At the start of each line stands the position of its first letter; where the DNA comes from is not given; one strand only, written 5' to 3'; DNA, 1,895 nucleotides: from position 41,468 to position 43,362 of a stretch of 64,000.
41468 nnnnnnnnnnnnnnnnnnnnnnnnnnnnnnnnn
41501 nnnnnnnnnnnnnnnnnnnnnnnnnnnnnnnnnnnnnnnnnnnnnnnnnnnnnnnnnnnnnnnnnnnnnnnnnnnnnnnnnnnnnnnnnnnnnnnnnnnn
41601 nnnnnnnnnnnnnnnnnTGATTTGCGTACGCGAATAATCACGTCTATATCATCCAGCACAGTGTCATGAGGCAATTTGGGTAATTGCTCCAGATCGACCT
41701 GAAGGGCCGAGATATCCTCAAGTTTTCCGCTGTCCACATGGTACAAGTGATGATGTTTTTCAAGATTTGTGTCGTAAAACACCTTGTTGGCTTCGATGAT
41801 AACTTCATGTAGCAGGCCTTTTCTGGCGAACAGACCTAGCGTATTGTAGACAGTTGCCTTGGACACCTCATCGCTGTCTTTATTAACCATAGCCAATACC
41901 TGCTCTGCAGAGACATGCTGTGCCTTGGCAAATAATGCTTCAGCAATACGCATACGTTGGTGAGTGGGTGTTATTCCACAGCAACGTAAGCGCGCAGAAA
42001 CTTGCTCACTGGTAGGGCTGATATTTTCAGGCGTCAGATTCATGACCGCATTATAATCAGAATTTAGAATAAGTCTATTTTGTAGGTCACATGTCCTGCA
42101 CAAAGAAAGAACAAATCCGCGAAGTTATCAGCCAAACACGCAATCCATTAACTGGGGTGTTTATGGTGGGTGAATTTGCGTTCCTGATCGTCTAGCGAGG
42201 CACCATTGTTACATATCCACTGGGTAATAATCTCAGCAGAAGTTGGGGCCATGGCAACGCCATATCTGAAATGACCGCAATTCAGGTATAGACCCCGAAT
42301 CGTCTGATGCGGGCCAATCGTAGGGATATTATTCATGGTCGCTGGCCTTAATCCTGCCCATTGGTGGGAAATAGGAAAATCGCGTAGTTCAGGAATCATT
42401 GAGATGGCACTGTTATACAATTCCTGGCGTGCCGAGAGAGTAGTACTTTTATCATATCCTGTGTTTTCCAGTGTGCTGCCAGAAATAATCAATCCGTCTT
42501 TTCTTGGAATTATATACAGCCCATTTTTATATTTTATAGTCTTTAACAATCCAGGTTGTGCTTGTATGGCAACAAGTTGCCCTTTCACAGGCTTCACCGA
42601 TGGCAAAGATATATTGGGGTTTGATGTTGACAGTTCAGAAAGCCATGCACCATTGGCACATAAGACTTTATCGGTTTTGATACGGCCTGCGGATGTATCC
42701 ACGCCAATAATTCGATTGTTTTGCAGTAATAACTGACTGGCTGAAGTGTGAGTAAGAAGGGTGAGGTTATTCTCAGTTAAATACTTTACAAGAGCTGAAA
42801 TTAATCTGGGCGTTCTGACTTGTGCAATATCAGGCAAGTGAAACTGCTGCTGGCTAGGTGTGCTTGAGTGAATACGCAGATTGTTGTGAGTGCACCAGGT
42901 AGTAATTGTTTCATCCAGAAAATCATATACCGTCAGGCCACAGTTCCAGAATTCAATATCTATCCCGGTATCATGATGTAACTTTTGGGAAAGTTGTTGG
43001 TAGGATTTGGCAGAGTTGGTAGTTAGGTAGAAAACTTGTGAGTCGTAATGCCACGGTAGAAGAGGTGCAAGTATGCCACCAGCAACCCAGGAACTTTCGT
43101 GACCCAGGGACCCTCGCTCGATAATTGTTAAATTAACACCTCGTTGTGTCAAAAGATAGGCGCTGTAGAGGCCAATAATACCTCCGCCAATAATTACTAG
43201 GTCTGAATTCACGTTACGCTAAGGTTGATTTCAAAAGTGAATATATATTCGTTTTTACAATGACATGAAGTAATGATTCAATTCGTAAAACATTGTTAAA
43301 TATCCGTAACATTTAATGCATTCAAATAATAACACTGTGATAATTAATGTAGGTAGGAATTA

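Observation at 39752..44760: Eroded accessory patch downstream of glmUS: a Wzx flippase with an internal TAA, a YggU remnant, an orphan 3' half of a CapK-like ligase, and regulators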

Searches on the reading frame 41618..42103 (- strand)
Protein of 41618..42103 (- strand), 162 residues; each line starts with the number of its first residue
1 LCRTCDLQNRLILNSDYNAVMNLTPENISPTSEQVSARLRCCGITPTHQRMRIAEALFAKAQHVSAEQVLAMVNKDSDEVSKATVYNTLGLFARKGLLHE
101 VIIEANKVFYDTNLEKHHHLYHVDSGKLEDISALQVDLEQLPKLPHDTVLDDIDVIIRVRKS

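Call 4: search_protein_families(library=pfam, proteins=[window:41618-42103:-], max_evalue=0.01)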
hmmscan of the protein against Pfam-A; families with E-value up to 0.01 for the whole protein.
window:41618-42103:- (162 aa): 1 family
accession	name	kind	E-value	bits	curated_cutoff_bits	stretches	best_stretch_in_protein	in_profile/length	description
PF01475.25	FUR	-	4.2e-20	72.5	23.1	1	45-140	5-102/121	Ferric uptake regulator family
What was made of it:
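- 41615..42103 (-): Fur-family regulator (Irr/PerR-like), intact. Pfam FUR (call 4).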

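Call 35: search_protein_families(library=ncbifam, proteins=[window:41618-42103:-], max_evalue=0.00001)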
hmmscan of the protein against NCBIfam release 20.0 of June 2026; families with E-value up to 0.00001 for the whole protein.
window:41618-42103:- (162 aa): 9 families
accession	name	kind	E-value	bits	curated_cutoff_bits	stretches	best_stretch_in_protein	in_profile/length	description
NF045678.1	TransRegIrrA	equivalog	9.3e-37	126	150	1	33-161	7-136/138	iron response transcriptional regulator IrrA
NF045677.1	FeRespRegIrr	equivalog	1.4e-34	119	170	1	37-161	2-127/127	Fur family transcriptional regulator Irr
NF047462.1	FUR_perox_PerRA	exception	8.6e-23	81.4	200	1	39-137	12-109/142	peroxide-responsive transcriptional repressor PerRA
NF047461.1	FUR_perox_PerRB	exception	2e-21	76.4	250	1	28-157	10-138/143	peroxide-responsive transcriptional repressor PerRB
NF052545.1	TransRegPerRClab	equivalog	6.7e-15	55.3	180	1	37-136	6-105/138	transcriptional regulator PerR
NF051892.1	TransRegFurBacil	equivalog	3e-10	40.4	220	1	33-133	6-111/149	ferric iron uptake transcriptional regulator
NF006999.0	PRK09462.1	equivalog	4.8e-09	36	146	1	38-133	7-104/148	ferric iron uptake transcriptional regulator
NF047406.1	TransRegPerRTherm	equivalog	6.3e-08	32.9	200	1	47-138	7-98/130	manganese-dependent transcriptional regulator PerR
NF051891.1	TransRegFurHelico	equivalog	9e-08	32.1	200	1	32-140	11-120/148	ferric iron uptake transcriptional regulator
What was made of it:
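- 41615..42103 (-): NCBIfam IrrA scores 126 bits, below the 150 cutoff (call 35).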

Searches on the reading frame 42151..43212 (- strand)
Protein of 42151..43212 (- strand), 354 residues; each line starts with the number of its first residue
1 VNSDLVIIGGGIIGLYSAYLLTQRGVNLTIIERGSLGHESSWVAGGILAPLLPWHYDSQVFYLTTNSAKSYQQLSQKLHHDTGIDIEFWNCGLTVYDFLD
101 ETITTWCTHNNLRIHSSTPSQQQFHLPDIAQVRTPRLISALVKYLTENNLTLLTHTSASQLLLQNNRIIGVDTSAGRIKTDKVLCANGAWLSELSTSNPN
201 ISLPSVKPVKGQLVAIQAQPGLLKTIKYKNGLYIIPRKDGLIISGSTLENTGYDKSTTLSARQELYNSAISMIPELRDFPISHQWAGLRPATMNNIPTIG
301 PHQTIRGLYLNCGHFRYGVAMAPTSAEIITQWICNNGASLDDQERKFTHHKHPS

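Call 4: search_protein_families(library=pfam, proteins=[window:42151-43212:-], max_evalue=0.01)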
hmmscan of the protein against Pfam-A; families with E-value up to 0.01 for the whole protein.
window:42151-43212:- (354 aa): 10 families
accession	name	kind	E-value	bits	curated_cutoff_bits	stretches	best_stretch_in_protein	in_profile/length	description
PF01266.30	DAO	-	2.1e-55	189.1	27.9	1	4-332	1-353/353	FAD dependent oxidoreductase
PF00890.30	FAD_binding_2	-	3.8e-09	36.7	20.4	1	4-210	1-228/414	FAD binding domain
PF13450.12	NAD_binding_8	-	3.2e-06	27.8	21.9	1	7-35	1-29/68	NAD(P)-binding Rossmann-like domain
PF03486.20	HI0933_like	-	5.4e-06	26.5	50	0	95-189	74-164/244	HI0933-like protein Rossmann domain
PF13738.12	Pyr_redox_3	-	6.2e-06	26.1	30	1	6-38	1-34/305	Pyridine nucleotide-disulphide oxidoreductase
PF07992.20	Pyr_redox_2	-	1.1e-05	25.4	26.1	1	4-34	144-174/291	Pyridine nucleotide-disulphide oxidoreductase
PF00070.33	Pyr_redox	-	1.7e-05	25.7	22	1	5-34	2-31/82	Pyridine nucleotide-disulphide oxidoreductase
PF01946.23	Thi4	-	0.00014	21.6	26.2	1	1-35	16-51/235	Thi4 family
PF01494.25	FAD_binding_3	-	0.00037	20.3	22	1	4-34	3-33/349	FAD binding domain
PF12831.13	FAD_oxidored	-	0.00047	20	27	1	4-175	1-128/416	FAD dependent oxidoreductase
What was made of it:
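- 42148..43212 (-): thiO (glycine oxidase), intact. DAO domain across the full length (call 4).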

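Call 21: find_related_loci(query=window:42151-43212:-, collection=genome_contigs, flank=10000)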
Query window:42151-43212:- (354 aa) in genome_contigs; peptide patterns used: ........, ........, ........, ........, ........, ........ (x = any residue, [..] = any of these).
119 stretches matched a pattern, but none encodes a relative of the query by tblastn (E <= 1e-3).
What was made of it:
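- Tried and rejected: genome_contigs scan with ThiO alone (call 21).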

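Call 26: find_related_loci(query=A1, collection=genome_contigs, flank=10000)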
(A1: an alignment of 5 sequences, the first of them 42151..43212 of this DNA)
Query A1 (354 aa) in genome_contigs; peptide patterns used: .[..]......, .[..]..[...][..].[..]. (x = any residue, [..] = any of these).
535 stretches matched a pattern; 153 encode a relative of the query (tblastn E <= 1e-3); the best 80 are kept; 80 distinct loci.
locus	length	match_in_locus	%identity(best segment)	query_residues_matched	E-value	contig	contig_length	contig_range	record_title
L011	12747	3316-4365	57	1-349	4e-129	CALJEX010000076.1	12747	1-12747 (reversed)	MAG: uncultured Gammaproteobacteria bacterium isolate S2_Bin_Bin_9_1 genome assembly, contig: c_000002454373, whole geno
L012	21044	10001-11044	57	1-347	4e-127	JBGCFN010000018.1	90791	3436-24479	MAG: Gammaproteobacteria bacterium isolate SGMAG-20 contig18, whole genome shotgun sequence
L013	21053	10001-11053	55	1-349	6e-124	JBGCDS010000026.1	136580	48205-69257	MAG: Gammaproteobacteria bacterium isolate SGMAG-67 contig26, whole genome shotgun sequence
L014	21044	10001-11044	52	1-347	1e-117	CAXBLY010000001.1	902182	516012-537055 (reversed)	MAG TPA_asm: uncultured Gammaproteobacteria bacterium isolate ERR2762111_concoct_111 genome assembly, contig: ERZ3422204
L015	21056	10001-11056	51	1-347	2e-112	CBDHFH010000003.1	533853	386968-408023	MAG: Gammaproteobacteria bacterium isolate 989b8df7-e166-46e7-9088-39a086dd6265 genome assembly, contig: contig_3, whole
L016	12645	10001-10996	48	15-333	3e-100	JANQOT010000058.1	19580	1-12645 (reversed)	MAG: Gammaproteobacteria bacterium isolate IP29b_bin.141 k99_3499676, whole genome shotgun sequence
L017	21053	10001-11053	49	1-349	3e-111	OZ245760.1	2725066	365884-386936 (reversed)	MAG: Gammaproteobacteria bacterium isolate 234e41e1-4301-4e2d-89f2-9293ce644277 genome assembly, chromosome: 1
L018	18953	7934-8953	41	3-341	2e-85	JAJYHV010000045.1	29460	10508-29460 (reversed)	MAG: Proteobacteria bacterium isolate DBS1-3.bin90 NODE_2565_length_29460_cov_22.3688, whole genome shotgun sequence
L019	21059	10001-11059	40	1-341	5e-83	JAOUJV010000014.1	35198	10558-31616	MAG: Gammaproteobacteria bacterium isolate 8_1_Jan_SF_Bin19 8_1_Jan_SF_Bin19_scaffold_125_c2, whole genome shotgun seque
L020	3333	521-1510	40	17-341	3e-82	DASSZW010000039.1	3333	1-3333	MAG TPA_asm: Burkholderiales bacterium isolate SMAG_U719 k141_803960, whole genome shotgun sequence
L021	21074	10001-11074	39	1-341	3e-80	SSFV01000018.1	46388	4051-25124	MAG: Nitrosomonas sp. isolate Bin_38_1 c_000000145916, whole genome shotgun sequence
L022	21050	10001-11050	38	1-341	4e-80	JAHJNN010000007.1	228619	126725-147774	MAG: Gammaproteobacteria bacterium isolate Old_saline_glass_biofilm.mb.4 Old_saline_glass_bi.mb.4_k141_25845, whole geno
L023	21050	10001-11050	38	4-341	6e-80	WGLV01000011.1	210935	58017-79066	MAG: bacterium isolate RI_285 c_000000125341, whole genome shotgun sequence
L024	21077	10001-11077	39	1-341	5e-80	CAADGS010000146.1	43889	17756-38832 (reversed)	uncultured beta proteobacterium isolate AOB.fa.gz genome assembly, contig: k127_9436, whole genome shotgun sequence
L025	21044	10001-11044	40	1-341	1e-79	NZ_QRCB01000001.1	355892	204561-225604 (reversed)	Nitrosomonas sp. JL21 JL21_contig000001, whole genome shotgun sequence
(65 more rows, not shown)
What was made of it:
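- Tried and rejected: The repeat with a five-sequence alignment worked (call 26).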

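Call 35: search_protein_families(library=ncbifam, proteins=[L013:8087-9280:-, L013:6039-7931:-, L013:4938-6017:-, L013:3562-4938:-, window:42151-43212:-], max_evalue=0.00001)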
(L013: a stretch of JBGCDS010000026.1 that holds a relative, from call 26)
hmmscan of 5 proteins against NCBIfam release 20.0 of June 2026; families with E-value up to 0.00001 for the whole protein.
L013:8087-9280:- (397 aa): 36 families (the best 25 are shown)
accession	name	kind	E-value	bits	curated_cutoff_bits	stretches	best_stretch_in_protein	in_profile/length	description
TIGR03088.1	stp2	hypoth_equivalog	2.6e-152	507.2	409.05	1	22-396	2-373/374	TIGR03088 family PEP-CTERM/XrtA system glycosyltransferase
TIGR03999.1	thiol_BshA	equivalog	1.1e-32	113.4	273.7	1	181-396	168-373/375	N-acetyl-alpha-D-glucosaminyl L-malate synthase BshA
TIGR04063.1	stp3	hypoth_equivalog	2.1e-27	96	442.05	1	141-396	139-395/397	TIGR04063 family PEP-CTERM/XrtA system glycosyltransferase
NF041876.1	EPS_EpsE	equivalog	3.3e-27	95.8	400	1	213-383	211-383/389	exopolysaccharide biosynthesis GT4 family glycosyltransferase EpsE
NF011726.0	PRK15179.1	equivalog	1.5e-21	76.4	733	1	175-394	477-692/694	Vi polysaccharide biosynthesis protein TviE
TIGR03449.1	mycothiol_MshA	equivalog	3.2e-21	75.7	462.5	1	180-396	188-403/406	D-inositol-3-phosphate glycosyltransferase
TIGR04157.1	glyco_rSAM_CFB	subfamily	9.1e-21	74.3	400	1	152-393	165-406/406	TIGR04157 family glycosyltransferase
NF012034.0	PRK15490.1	equivalog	6.3e-19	67.8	813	1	185-390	367-570/578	Vi polysaccharide biosynthesis glycosyltransferase TviE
TIGR02149.1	glgA_Coryne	subfamily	1.4e-18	67.2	302.4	1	174-396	163-390/391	glycogen synthase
TIGR04047.1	MSMEG_0565_glyc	hypoth_equivalog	5.1e-18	65.3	259.85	1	160-394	142-372/373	MSMEG_0565 family glycosyltransferase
NF038229.1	Glyco4_Geo_Pelo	equivalog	6.1e-18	64.9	400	1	223-397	168-337/338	GPMC system family 4 glycosyltransferase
NF050063.1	ProtGlycPglJ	equivalog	7.3e-18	64.9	500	1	178-380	166-350/363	N-acetylgalactosamine-N,N'-diacetylbacillosaminyl-diphospho-undecaprenol 4-alpha-N-acetylgalactosaminyltransferase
NF047684.1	TeichurnBiosyTuaC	equivalog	1.4e-17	63.7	550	1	187-395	192-388/391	teichuronic acid biosynthesis protein TuaC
NF050056.1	ProtGlycPglH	equivalog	3e-14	52.9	600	1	200-396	164-353/354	GalNAc-alpha-(1->4)-GalNAc-alpha-(1->3)-diNAcBac-PP-undecaprenol alpha-1,4-N-acetyl-D-galactosaminyltransferase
NF046085.1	XrtY_assoc_Gly1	equivalog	3.4e-14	52.5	400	1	255-396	240-384/387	XrtY-associated glycosyltransferase XYAG1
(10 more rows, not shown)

L013:6039-7931:- (630 aa): 9 families
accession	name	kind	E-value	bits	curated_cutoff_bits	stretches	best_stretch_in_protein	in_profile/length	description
TIGR03108.1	eps_aminotran_1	hypoth_equivalog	0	1094.4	816.9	1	1-627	1-627/628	XrtA/PEP-CTERM system amidotransferase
TIGR01536.1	asn_synth_AEB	equivalog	9.1e-154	513.3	267.1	1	2-561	1-517/517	asparagine synthase (glutamine-hydrolyzing)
TIGR03104.1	trio_amidotrans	equivalog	1.1e-122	410.2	570.1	2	1-377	1-383/589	N-acetylglutaminylglutamine amidotransferase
NF006949.0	PRK09431.1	equivalog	6.1e-90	302.3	499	3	1-167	1-166/554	asparagine synthase B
NF033535.1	lass_lactam_cya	exception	1.5e-77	261.7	525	2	1-370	1-375/668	lasso peptide isopeptide bond-forming cyclase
NF033561.1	macrolact_Ik_Al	subfamily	2.9e-13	49.3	300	1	113-369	73-329/561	albusnodin/ikarugamycin family macrolactam cyclase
TIGR01134.1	purF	equivalog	3.4e-11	43.2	350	1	40-181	62-214/432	amidophosphoribosyltransferase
NF001484.0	PRK00331.1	subfamily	1.3e-10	40.3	381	1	43-141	66-177/601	isomerizing glutamine--fructose-6-phosphate transaminase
TIGR01135.1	glmS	equivalog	2.5e-10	39.5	418.05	1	44-141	66-176/607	glutamine--fructose-6-phosphate transaminase (isomerizing)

L013:4938-6017:- (359 aa): 34 families (the best 25 are shown)
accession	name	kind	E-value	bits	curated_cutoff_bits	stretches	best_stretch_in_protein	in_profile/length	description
TIGR03088.1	stp2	hypoth_equivalog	1.5e-29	103.2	409.05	1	159-356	164-373/374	TIGR03088 family PEP-CTERM/XrtA system glycosyltransferase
TIGR03999.1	thiol_BshA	equivalog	3.5e-29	101.9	273.7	1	129-356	138-373/375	N-acetyl-alpha-D-glucosaminyl L-malate synthase BshA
TIGR04047.1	MSMEG_0565_glyc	hypoth_equivalog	2.4e-23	82.8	259.85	1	133-354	137-372/373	MSMEG_0565 family glycosyltransferase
NF041876.1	EPS_EpsE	equivalog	3.3e-22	79.3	400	1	189-337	223-376/389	exopolysaccharide biosynthesis GT4 family glycosyltransferase EpsE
TIGR04063.1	stp3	hypoth_equivalog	5.5e-22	78.2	442.05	1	159-356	184-395/397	TIGR04063 family PEP-CTERM/XrtA system glycosyltransferase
TIGR03449.1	mycothiol_MshA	equivalog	5.9e-22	78.1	462.5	1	218-357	264-404/406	D-inositol-3-phosphate glycosyltransferase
NF038229.1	Glyco4_Geo_Pelo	equivalog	3.5e-21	75.6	400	1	102-356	75-336/338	GPMC system family 4 glycosyltransferase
NF046085.1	XrtY_assoc_Gly1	equivalog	4.1e-19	68.7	400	1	78-356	98-384/387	XrtY-associated glycosyltransferase XYAG1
NF047684.1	TeichurnBiosyTuaC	equivalog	8.2e-19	67.8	550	1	106-337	132-369/391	teichuronic acid biosynthesis protein TuaC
NF047880.1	glyco_SdgA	exception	4.7e-16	58.4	800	1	197-351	332-485/488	serine-aspartate repeat adhesin O-glycosyltransferase SdgA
NF050056.1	ProtGlycPglH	equivalog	9e-16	57.9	600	1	212-356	212-353/354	GalNAc-alpha-(1->4)-GalNAc-alpha-(1->3)-diNAcBac-PP-undecaprenol alpha-1,4-N-acetyl-D-galactosaminyltransferase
NF050063.1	ProtGlycPglJ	equivalog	2.1e-15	56.8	500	1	103-350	115-360/363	N-acetylgalactosamine-N,N'-diacetylbacillosaminyl-diphospho-undecaprenol 4-alpha-N-acetylgalactosaminyltransferase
TIGR02149.1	glgA_Coryne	subfamily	6e-15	55.3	302.4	1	242-356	269-390/391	glycogen synthase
NF038011.1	PelF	equivalog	1.1e-14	54.4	100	1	156-342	281-477/489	GT4 family glycosyltransferase PelF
NF041010.1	glycosy_Agl16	equivalog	1.1e-14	54.2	575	1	223-356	220-351/352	glycosylation protein Agl16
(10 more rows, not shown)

L013:3562-4938:- (458 aa): 7 families
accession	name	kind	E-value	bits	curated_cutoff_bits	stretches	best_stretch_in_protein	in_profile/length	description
NF045666.1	DVU1553_fam_AMP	equivalog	1.1e-47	162.8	300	2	182-361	150-330/331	DVU_1553 family AMP-dependent CoA ligase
NF053551.1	FlxY_rubin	equivalog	5e-44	150.7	520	2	208-442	162-405/424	flexirubin biosynthesis putative acyl-CoA ligase FlxY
NF041878.1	paak_haloarch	equivalog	1.3e-34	119.5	700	1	45-439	6-404/427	phenylacetate--CoA ligase PaaK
TIGR02155.1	PA_CoA_ligase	equivalog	2.1e-26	92.4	646.3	1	48-368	4-323/422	phenylacetate--CoA ligase PaaK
TIGR03335.1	F390_ftsA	equivalog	4e-22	78.5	458.7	1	50-351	12-319/445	coenzyme F390 synthetase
TIGR02304.1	aden_form_hyp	equivalog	2.8e-19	69.4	251.9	1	202-407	175-376/430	F390 synthetase-related protein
NF041217.1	BagE_FevW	exception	5.5e-17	61.8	800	1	243-359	193-309/424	bagremycin/ferroverdin synthetase BagE/FevW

window:42151-43212:- (354 aa): 16 families
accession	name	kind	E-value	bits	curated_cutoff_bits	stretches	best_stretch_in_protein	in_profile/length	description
TIGR02352.1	thiamin_ThiO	equivalog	3.2e-73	246.8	250.8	1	6-334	2-348/351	glycine oxidase ThiO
NF001933.0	PRK00711.1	subfamily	1.5e-29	103.3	383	1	136-346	202-412/429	D-amino acid dehydrogenase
TIGR03197.1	MnmC_Cterm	equivalog_domain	6.7e-25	88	174.2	1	5-341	2-380/400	FAD-dependent 5-carboxymethylaminomethyl-2-thiouridine(34) oxidoreductase MnmC1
NF002480.1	PRK01747.1-1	equivalog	1.2e-20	73.6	540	1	3-341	249-625/645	bifunctional tRNA (5-methylaminomethyl-2-thiouridine)(34)-methyltransferase MnmC2/FAD-dependent 5-carboxymethylaminomethyl-2-thiouridine(34)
TIGR01373.1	soxB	subfamily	8.3e-18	64.4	529.45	1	159-336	207-385/407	sarcosine oxidase subunit beta family protein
NF040813.1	pro_dh_Thprot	equivalog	1.8e-14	53.6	600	1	5-48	2-44/362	D-proline dehydrogenase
NF002481.1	PRK01747.1-2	equivalog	3.8e-14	52.4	600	1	3-262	239-486/611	bifunctional tRNA (5-methylaminomethyl-2-thiouridine)(34)-methyltransferase MnmC2/FAD-dependent 5-carboxymethylaminomethyl-2-thiouridine(34)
TIGR03364.1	HpnW_proposed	hypoth_equivalog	1.1e-11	44.4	285.1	1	4-41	2-39/365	TIGR03364 family FAD-dependent oxidoreductase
NF009074.0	PRK12409.1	equivalog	7.3e-11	41.9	494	0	4-48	3-48/410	D-amino acid dehydrogenase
TIGR03329.1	Phn_aa_oxid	hypoth_equivalog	7.5e-10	38.2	632.8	0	105-331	150-389/460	putative aminophosphonate oxidoreductase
TIGR03377.1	glycerol3P_GlpA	equivalog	6e-08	31.7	552.8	0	124-294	132-309/530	anaerobic glycerol-3-phosphate dehydrogenase subunit GlpA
NF008425.0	PRK11259.1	equivalog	3.8e-07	29.4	257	0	2-40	4-42/377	N-methyl-L-tryptophan oxidase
NF005560.0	PRK07233.1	equivalog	5e-07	28.9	252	0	5-34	3-32/435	hypothetical protein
NF033460.1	glycerol3P_ox_II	equivalog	7.1e-06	25.4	460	0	3-47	2-47/361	type 2 glycerol-3-phosphate oxidase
NF050086.1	pipecolate_AmaA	exception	8.6e-06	24.6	600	0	2-42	25-65/425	L-pipecolate oxidase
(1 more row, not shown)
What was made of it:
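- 42148..43212 (-): TIGR02352 scores 246.8 bits against a cutoff of 250.8 (call 35).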
